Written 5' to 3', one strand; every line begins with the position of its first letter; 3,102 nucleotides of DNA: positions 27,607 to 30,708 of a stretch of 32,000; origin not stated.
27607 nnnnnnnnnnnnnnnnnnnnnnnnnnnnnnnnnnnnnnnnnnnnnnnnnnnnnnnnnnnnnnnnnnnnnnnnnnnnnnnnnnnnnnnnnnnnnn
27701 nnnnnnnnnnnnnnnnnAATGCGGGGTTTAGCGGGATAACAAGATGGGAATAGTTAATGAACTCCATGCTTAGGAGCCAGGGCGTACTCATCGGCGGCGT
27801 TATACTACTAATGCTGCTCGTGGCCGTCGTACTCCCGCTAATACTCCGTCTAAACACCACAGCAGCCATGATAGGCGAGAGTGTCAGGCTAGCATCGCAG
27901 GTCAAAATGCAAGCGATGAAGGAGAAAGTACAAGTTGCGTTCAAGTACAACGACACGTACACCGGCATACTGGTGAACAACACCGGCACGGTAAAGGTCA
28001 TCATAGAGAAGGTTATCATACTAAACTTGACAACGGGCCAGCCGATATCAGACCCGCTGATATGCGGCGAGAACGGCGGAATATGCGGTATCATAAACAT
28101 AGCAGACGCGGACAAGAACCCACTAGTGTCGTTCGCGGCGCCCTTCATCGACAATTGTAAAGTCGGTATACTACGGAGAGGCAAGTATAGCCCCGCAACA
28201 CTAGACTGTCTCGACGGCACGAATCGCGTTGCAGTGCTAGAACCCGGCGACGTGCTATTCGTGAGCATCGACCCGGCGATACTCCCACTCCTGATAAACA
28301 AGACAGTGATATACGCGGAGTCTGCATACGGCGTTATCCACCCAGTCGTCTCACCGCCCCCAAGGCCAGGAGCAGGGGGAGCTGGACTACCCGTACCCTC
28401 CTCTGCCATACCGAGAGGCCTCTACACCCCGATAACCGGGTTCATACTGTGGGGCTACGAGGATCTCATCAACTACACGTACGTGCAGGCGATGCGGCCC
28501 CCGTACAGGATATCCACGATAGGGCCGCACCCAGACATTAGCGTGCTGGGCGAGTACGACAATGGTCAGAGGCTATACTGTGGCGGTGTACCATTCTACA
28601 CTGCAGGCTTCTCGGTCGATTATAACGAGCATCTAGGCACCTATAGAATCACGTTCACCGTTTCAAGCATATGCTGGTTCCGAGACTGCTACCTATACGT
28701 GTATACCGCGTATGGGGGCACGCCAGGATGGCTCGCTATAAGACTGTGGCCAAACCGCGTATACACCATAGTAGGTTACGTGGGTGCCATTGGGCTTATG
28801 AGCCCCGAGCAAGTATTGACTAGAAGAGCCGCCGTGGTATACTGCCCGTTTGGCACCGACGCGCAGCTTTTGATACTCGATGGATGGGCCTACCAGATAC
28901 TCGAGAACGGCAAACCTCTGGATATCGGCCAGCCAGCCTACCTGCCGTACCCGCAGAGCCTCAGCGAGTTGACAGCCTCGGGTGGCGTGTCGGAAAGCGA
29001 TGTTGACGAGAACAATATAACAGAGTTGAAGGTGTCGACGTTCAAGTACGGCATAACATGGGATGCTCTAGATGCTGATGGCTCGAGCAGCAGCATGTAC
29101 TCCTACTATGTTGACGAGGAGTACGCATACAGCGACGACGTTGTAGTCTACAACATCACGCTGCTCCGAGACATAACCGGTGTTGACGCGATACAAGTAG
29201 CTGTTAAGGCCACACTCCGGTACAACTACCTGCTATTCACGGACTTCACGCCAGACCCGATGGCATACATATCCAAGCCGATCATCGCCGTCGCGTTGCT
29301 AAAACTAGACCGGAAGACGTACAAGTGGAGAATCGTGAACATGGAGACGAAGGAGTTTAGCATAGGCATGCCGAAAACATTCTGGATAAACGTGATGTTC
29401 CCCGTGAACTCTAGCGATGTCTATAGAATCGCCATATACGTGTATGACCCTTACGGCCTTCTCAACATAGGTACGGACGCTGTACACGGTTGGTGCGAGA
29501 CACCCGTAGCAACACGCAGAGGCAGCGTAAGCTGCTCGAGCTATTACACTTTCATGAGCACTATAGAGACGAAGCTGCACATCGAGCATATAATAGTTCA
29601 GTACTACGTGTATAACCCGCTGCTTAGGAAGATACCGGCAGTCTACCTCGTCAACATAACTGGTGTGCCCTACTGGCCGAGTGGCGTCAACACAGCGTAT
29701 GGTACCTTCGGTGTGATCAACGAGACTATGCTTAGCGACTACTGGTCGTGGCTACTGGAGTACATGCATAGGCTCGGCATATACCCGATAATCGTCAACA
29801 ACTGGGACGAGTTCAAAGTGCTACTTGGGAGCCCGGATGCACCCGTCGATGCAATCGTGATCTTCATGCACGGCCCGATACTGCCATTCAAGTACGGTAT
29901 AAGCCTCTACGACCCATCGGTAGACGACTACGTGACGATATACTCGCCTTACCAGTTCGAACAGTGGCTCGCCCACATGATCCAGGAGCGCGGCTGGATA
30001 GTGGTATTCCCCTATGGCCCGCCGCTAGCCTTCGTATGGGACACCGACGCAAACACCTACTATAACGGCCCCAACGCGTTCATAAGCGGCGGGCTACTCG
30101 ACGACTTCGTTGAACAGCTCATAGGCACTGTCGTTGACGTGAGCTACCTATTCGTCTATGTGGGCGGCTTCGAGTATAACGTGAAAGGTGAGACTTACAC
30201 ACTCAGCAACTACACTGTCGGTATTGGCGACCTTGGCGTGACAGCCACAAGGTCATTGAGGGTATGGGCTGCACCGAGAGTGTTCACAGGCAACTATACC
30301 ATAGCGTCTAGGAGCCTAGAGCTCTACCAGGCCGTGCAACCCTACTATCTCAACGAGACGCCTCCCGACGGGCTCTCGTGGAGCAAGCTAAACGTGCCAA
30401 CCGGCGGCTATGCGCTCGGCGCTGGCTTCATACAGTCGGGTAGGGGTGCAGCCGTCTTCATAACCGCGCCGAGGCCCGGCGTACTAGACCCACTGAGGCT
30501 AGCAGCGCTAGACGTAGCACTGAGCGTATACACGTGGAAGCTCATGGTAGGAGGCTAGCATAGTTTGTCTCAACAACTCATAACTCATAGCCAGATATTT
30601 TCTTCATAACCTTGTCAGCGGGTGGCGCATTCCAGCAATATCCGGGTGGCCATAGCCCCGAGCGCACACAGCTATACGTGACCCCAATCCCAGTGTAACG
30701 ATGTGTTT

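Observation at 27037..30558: Orphan two-gene cassette of prepilin-like proteins, including a 933-aa 'giant pilin'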

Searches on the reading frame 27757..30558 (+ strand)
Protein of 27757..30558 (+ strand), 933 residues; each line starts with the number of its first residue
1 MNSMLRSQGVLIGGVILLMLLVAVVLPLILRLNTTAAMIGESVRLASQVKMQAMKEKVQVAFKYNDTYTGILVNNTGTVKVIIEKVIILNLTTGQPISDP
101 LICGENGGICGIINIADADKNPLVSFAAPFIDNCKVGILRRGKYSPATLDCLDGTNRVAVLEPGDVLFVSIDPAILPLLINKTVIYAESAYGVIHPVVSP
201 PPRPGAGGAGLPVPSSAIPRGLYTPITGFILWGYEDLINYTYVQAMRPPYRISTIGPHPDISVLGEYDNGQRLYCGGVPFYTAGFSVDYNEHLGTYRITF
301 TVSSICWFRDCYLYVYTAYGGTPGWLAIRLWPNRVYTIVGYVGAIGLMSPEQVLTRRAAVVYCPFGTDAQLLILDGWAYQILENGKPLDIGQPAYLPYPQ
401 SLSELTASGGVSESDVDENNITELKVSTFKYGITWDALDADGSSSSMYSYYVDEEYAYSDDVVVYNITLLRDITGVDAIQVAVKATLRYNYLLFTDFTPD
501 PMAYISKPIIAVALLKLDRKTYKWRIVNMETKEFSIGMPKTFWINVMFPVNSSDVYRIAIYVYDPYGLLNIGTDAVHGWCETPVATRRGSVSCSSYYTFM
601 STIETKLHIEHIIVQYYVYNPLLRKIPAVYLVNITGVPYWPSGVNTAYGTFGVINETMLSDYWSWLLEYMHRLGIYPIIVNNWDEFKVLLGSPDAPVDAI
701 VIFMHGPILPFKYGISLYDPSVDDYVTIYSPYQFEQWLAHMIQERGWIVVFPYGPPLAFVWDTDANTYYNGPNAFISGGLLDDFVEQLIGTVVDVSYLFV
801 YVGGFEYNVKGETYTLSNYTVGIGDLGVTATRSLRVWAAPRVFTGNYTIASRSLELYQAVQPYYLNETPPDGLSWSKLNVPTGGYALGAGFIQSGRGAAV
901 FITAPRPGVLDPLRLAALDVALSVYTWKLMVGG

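Call 3: search_protein_families(library=pfam, proteins=[window:27757-30558:+], max_evalue=1)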
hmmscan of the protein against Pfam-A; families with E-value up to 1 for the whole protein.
window:27757-30558:+ (933 aa): 0 families

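Call 4: search_protein_families(library=ncbifam, proteins=[window:27757-30558:+], max_evalue=1)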
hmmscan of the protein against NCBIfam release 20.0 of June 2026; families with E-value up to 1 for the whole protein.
window:27757-30558:+ (933 aa): 2 families
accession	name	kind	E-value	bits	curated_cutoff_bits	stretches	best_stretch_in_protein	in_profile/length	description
NF046074.1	UpsB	equivalog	0.0025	17.9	70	1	15-92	10-86/126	pilin subunit UpsB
NF053670.1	bindosome_BasB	exception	0.45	10.5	230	1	6-92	2-83/129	bindosome assembly system protein BasB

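Call 6: find_homologous_proteins(query=window:27757-30558:+)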
Query window:27757-30558:+ (933 aa): 4 proteins with E <= 0.001 among 8000 candidates.
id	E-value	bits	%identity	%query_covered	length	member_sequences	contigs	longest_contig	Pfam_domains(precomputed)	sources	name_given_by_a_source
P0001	0.0e+0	2150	100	100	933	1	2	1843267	-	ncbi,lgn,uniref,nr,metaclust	ncbi:hypothetical protein Pyrfu_0583 [Pyrolobus fumarii 1A]|uniref:Uncharacterized protein n=1 Tax=P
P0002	3.8e-248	844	49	95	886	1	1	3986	-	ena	-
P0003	4.6e-226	771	45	97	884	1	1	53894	-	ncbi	-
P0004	6.6e-150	519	45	69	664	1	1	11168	-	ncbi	-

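Call 7: find_encoding_contigs(protein=P0003, flank=10000, max_places=4)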
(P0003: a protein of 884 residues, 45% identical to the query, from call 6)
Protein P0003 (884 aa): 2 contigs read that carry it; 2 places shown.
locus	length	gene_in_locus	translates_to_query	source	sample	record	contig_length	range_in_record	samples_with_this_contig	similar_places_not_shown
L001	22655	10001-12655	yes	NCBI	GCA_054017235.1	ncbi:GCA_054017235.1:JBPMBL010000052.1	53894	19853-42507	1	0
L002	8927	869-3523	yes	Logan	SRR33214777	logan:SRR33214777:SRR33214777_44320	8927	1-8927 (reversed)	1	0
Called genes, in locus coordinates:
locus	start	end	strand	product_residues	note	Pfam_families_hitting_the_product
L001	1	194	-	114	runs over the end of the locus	-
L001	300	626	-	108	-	-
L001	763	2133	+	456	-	PF17125:Methyltr_RsmF_N, PF22458:RsmF-B_ferredox, PF21148:NSUN5_fdxn-like (faint), PF01189:Methyltr_RsmB-F, PF01728:FtsJ (weak), PF13847:Methyltransf_31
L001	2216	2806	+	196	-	PF01135:PCMT (weak), PF01596:Methyltransf_3 (weak), PF13578:Methyltransf_24 (weak), PF13649:Methyltransf_25 (weak)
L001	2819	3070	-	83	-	-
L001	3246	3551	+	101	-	-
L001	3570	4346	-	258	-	PF14801:TrmI-like_N (faint), PF01135:PCMT, PF08704:GCD14, PF01209:Ubie_methyltran (weak), PF13847:Methyltransf_31, PF08241:Methyltransf_11, PF13649:Methyltransf_25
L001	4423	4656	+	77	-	PF18533:DUF5622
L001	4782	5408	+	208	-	PF06267:DUF1028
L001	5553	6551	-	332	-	PF04055:Radical_SAM (faint), PF00633:HHH (faint)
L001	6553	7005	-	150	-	-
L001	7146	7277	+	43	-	-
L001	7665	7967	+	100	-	PF07705:CARDB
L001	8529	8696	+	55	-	-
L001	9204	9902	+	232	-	-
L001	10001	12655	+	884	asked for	-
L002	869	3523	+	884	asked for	-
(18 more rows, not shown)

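Call 8: find_encoding_contigs(protein=P0004, flank=10000, max_places=4)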
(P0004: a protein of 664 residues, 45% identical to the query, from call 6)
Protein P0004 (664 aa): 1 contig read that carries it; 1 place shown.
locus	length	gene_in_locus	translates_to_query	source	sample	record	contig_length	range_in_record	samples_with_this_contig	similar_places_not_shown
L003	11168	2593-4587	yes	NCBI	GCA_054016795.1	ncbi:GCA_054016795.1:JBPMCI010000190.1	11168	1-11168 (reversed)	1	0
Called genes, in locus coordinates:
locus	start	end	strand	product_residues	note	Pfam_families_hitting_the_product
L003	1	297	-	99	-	?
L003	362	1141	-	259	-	PF13166:AAA_13 (weak), PF01519:DUF16 (faint), PF23649:FKBP15 (weak), PF04102:SlyX (weak), PF12644:DUF3782, PF07788:PDDEXK_10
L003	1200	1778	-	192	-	-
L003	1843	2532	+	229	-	-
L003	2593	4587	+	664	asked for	-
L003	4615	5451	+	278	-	-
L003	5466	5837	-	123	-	PF02641:DUF190, PF00543:P-II (weak)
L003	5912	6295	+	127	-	PF02537:CRCB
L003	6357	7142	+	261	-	PF13166:AAA_13 (weak), PF24161:CCDC39 (faint), PF25014:NET2A (weak), PF01519:DUF16 (faint), PF28175:T4SS_LegC2C7 (weak), PF12644:DUF3782, PF07788:PDDEXK_10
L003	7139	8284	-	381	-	PF04055:Radical_SAM (weak)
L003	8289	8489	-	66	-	PF01599:Ribosomal_S27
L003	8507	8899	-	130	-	PF01282:Ribosomal_S24e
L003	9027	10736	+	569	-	-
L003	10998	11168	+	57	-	?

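Call 9: find_encoding_contigs(protein=P0002, flank=10000, max_places=4)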
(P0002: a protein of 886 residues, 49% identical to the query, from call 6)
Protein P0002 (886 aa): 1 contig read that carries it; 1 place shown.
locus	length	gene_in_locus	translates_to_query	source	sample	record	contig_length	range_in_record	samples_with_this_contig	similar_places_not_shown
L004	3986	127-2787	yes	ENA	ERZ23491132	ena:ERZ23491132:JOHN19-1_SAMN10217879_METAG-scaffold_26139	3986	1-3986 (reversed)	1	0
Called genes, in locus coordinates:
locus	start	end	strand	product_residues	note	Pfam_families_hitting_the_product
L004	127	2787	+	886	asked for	-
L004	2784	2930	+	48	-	-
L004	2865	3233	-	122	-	PF02641:DUF190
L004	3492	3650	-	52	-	-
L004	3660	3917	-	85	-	-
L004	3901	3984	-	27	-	?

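Call 34: predict_structure(alignment_id=A3)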
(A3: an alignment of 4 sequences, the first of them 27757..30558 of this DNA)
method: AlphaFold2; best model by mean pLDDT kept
length: 933 residues; sequences in the alignment: 4
mean_pLDDT: 39.2   pTM: 0.29
mean pLDDT of the five models: 39.2, 39.1, 38.4, 37.5, 37.2
residues with pLDDT >= 90: 0; 70-90: 48; 50-70: 163; < 50: 722
segments of 3 or more residues with pLDDT < 50: 1-11, 27-81, 83-85, 87-134, 144-146, 171-249, 257-274, 288-295, 307-309, 317-324, 342-344, 354-363, 389-511, 519-526, 528-675, 704-713, 752-896, 900-933
pLDDT, mean of each block of 10 residues (from residue 1): 38 61 57 34 26 30 37 44 48 41 33 23 24 52 53 54 53 43 42 34 28 29 21 20 28 51 29 53 58 58 63 53 50 73 53 44 53 63 61 26 27 29 31 23 20 21 32 35 42 28 37 49 47 39 38 38 27 23 21 22 30 37 29 28 23 28 43 53 57 70 47 64 76 65 64 37 27 27 46 32 28 26 27 28 21 27 31 37 29 44 32 32 35 24
secondary structure, 60 per line:
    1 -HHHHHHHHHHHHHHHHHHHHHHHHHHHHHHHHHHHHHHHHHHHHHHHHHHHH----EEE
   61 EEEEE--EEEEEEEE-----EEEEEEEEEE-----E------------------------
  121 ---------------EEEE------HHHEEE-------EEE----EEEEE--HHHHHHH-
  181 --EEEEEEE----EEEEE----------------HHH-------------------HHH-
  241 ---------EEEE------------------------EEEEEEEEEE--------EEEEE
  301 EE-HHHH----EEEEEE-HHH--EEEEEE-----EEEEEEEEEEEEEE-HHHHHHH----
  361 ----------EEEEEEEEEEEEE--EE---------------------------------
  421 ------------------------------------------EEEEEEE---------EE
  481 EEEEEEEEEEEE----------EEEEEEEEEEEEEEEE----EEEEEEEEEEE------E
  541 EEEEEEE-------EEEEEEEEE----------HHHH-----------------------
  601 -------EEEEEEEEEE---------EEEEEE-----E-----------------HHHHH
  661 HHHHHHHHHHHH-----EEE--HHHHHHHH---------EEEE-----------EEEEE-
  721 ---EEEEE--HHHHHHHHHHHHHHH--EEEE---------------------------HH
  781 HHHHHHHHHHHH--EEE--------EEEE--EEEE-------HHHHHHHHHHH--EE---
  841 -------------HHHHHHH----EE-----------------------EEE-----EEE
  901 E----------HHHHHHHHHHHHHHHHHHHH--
elements in order (helices of 4 or more, strands of 3 or more residues): H2-53 E58-65 E68-75 E81-90 E136-139 E149-151 E159-161 E166-170 H173-179 E183-189 E194-198 E250-253 E278-287 E296-302 H304-307 E312-317 E324-329 E335-348 H350-356 E371-383 E463-469 E479-492 E503-518 E523-533 E540-547 E555-563 H574-577 E608-617 E627-632 H656-672 E678-680 H683-690 E700-703 E715-719 E724-728 H731-745 E748-751 H779-792 E795-797 E806-809 E812-815 H823-833 H854-860 E890-892 E898-901 H912-931

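Call 39: search_solved_structures(query=A3, max_evalue=10, show_alignments=2)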
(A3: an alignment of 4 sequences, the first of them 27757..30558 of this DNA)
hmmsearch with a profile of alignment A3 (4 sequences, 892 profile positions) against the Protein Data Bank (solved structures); distinct sequences matched with E-value up to 10: 0.

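Call 50: search_protein_representatives(alignment_id=A3)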
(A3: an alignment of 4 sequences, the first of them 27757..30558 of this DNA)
Query: 4 sequences, 892 profile positions. Proteins with E-value up to 0.001 (for the whole library): 31; up to 1e-10: 24; up to 1e-30: 18. The best 31 are listed.
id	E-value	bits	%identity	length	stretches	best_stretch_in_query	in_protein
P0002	0.0e+00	1600.0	-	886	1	2-892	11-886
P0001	0.0e+00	1575.8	-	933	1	1-892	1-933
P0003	0.0e+00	1550.7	-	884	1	1-892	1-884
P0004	0.0e+00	1014.2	-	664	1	1-603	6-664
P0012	2.8e-112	392.9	-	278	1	614-890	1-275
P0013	6.8e-61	222.9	-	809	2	152-669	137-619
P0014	4.0e-51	190.5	-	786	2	3-686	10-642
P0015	2.2e-50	188.1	-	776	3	151-676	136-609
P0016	4.4e-49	183.8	-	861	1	5-667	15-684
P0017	7.7e-49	183.0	-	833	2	157-682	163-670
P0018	3.0e-47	177.7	-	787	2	156-663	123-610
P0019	1.7e-43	165.3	-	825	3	157-678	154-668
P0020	4.9e-43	163.8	-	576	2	158-590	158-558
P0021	9.5e-42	159.5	-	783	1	5-592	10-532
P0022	3.2e-40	154.4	-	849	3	151-684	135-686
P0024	8.0e-33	130.0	-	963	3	156-675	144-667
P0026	1.5e-29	119.2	-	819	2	157-663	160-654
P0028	3.8e-28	114.5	-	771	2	157-770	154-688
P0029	2.6e-27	111.8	-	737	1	212-663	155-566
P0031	2.8e-21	91.8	-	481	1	3-221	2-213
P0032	1.7e-09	52.8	-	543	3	6-93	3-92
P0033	6.4e-08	47.6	-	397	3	3-90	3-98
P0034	1.2e-05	40.0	-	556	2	5-91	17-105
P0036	7.5e-05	37.4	-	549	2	5-90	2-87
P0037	7.6e-05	37.4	-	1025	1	6-208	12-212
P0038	4.0e-04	35.0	-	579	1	3-93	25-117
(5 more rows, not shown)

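Call 54: find_homologous_proteins(query=A6, max_evalue=0.00001)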
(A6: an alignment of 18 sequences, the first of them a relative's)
Query A6 (18 sequences) (933 aa, profile of the alignment): 4 proteins with E <= 0.00001 among 8000 candidates.
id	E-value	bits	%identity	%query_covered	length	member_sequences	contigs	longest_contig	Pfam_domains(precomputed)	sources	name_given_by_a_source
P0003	3.7e-236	804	45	97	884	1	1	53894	-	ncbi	-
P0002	2.6e-235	801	49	95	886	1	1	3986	-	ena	-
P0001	1.1e-223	763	100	100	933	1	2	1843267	-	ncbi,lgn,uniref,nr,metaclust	ncbi:hypothetical protein Pyrfu_0583 [Pyrolobus fumarii 1A]|uniref:Uncharacterized protein n=1 Tax=P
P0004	4.8e-142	493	45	69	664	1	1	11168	-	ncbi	-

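Call 56: list_cluster_members(proteins=[P0013, P0014, P0016, P0017, P0019, P0022, P0024, P0026, P0028, P0029])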
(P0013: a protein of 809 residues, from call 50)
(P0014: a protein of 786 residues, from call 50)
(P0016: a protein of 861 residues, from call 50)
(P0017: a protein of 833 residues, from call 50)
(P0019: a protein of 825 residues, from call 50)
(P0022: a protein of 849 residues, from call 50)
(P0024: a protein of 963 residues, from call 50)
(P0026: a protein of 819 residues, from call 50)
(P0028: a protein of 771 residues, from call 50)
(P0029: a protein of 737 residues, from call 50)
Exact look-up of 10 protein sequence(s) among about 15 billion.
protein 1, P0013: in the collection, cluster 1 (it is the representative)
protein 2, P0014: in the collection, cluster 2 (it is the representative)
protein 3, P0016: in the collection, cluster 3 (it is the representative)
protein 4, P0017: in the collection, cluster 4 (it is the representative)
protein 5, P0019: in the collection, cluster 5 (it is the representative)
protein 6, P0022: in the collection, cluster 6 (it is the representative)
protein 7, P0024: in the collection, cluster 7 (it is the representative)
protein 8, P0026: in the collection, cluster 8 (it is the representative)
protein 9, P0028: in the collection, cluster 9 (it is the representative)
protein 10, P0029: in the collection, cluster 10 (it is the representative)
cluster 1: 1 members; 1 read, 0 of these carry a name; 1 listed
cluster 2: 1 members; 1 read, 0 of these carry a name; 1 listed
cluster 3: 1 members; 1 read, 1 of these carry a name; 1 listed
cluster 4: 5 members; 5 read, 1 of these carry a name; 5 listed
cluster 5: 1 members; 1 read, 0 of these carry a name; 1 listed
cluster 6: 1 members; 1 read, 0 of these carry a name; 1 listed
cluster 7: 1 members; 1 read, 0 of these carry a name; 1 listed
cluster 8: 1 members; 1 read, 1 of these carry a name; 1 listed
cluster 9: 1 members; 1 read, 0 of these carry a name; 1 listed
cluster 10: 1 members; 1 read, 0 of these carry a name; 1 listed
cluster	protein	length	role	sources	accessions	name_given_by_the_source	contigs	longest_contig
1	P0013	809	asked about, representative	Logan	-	-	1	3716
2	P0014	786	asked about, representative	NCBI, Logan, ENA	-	-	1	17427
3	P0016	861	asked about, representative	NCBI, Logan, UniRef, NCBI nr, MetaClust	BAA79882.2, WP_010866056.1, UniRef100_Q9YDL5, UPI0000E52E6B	hypothetical protein APE_0898.1 [Aeropyrum pernix K1] | Uncharacterized protein n=1 Tax=Aeropyrum pernix (strain ATCC 700893 / DSM 11879 / JCM ... | hypothetical protein [Aeropyrum pernix]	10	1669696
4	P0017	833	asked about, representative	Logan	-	-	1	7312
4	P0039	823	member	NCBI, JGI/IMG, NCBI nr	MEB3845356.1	MAG: hypothetical protein LRS48_06755 [Desulfurococcales archaeon] | hypothetical protein [Desulfurococcales archaeon]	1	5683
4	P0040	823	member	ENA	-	-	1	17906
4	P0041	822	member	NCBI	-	-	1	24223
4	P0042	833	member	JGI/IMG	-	-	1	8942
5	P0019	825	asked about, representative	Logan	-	-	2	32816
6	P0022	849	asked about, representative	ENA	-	-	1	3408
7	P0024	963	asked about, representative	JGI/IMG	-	-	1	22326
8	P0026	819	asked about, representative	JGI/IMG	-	hypothetical protein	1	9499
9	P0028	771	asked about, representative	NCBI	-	-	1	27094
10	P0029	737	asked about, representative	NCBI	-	-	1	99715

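Call 57: find_encoding_contigs(protein=P0016, flank=10000, max_places=2)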
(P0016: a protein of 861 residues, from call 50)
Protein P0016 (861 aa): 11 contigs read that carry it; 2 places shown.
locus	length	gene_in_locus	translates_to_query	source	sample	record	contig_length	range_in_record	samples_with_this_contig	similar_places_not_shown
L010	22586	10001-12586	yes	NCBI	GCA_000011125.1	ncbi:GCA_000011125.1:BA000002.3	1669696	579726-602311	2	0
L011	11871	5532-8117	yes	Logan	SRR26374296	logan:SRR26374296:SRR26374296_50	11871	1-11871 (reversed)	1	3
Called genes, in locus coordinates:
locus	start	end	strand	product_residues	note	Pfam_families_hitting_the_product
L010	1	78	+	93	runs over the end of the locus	-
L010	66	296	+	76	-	-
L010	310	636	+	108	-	-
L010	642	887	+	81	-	-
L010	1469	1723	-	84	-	-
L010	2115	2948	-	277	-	-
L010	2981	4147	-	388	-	PF09488:Osmo_MPGsynth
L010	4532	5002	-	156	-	PF11848:DUF3368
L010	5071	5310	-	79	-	PF03683:UPF0175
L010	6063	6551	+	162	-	PF05425:CopD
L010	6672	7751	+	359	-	PF00004:AAA (weak), PF07728:AAA_5 (weak)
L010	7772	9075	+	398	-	-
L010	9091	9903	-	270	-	-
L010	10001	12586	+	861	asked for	-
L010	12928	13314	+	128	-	PF00583:Acetyltransf_1, PF13508:Acetyltransf_7 (faint), PF14542:Acetyltransf_CG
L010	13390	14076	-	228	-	-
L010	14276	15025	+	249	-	PF01411:tRNA-synt_2c, PF07973:tRNA_SAD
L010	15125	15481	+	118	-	-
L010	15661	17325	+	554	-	PF00118:Cpn60_TCP1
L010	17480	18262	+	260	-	PF00106:adh_short, PF08659:KR, PF23441:SDR, PF13561:adh_short_C2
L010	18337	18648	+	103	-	PF01192:RNA_pol_Rpb6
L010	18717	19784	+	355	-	PF02163:Peptidase_M50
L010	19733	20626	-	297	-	PF02423:OCD_Mu_crystall, PF01488:Shikimate_DH (weak)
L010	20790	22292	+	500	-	PF04348:LppC (weak), PF13458:Peripla_BP_6, PF01094:ANF_receptor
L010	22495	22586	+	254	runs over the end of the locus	PF00005:ABC_tran, PF02463:SMC_N (faint), PF13304:AAA_21 (faint), PF12399:BCA_ABC_TP_C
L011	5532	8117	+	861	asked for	-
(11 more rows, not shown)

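Call 59: find_encoding_contigs(protein=P0028, flank=8000, max_places=1)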
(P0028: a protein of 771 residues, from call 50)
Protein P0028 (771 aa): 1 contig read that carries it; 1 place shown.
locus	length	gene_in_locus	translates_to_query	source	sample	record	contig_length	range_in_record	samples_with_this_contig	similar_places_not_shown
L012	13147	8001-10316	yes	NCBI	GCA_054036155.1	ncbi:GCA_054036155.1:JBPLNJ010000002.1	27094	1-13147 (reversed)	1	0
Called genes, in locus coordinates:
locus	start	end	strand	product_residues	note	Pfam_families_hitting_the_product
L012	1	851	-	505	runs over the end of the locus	-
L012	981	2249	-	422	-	PF04165:DUF401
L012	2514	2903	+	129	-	PF02675:AdoMet_dc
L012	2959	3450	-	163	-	PF00994:MoCF_biosynth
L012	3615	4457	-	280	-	-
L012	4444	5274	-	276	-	PF01048:PNP_UDP_1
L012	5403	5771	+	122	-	PF01981:PTH2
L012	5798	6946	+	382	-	PF01142:TruD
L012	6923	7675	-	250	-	-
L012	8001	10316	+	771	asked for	-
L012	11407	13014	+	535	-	-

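Call 60: find_encoding_contigs(protein=P0019, flank=8000, max_places=1)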
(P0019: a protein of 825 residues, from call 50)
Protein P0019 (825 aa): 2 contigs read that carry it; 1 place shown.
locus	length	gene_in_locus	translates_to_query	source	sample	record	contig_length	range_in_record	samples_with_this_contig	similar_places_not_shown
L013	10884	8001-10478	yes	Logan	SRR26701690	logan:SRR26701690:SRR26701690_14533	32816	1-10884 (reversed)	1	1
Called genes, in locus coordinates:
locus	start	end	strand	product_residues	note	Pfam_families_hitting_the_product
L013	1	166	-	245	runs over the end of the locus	PF04254:DUF432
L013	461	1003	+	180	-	PF00210:Ferritin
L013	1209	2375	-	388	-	PF01053:Cys_Met_Meta_PP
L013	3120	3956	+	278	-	PF04951:Peptidase_M55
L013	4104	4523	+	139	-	PF02675:AdoMet_dc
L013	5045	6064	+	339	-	PF00291:PALP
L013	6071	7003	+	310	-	PF00288:GHMP_kinases_N, PF08544:GHMP_kinases_C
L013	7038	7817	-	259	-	-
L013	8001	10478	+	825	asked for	-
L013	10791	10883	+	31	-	?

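Call 61: find_encoding_contigs(protein=P0024, flank=8000, max_places=1)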
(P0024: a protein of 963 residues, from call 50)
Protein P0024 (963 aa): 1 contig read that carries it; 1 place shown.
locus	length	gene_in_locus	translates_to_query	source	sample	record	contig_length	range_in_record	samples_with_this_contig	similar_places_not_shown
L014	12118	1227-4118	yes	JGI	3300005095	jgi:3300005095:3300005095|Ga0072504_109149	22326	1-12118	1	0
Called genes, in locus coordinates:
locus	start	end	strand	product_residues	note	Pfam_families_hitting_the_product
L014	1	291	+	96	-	?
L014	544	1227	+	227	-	-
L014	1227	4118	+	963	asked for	-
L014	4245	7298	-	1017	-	PF00437:T2SSE, PF14890:Intein_splicing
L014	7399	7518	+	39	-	-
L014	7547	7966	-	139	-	-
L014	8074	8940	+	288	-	PF01026:TatD_DNase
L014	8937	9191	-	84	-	-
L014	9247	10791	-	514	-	-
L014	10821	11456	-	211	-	PF02359:CDC48_N, PF02933:CDC48_2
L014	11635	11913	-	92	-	PF00736:EF1_GNE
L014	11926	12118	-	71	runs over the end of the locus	PF07754:Ribosomal_aS21, PF12773:DZR (weak)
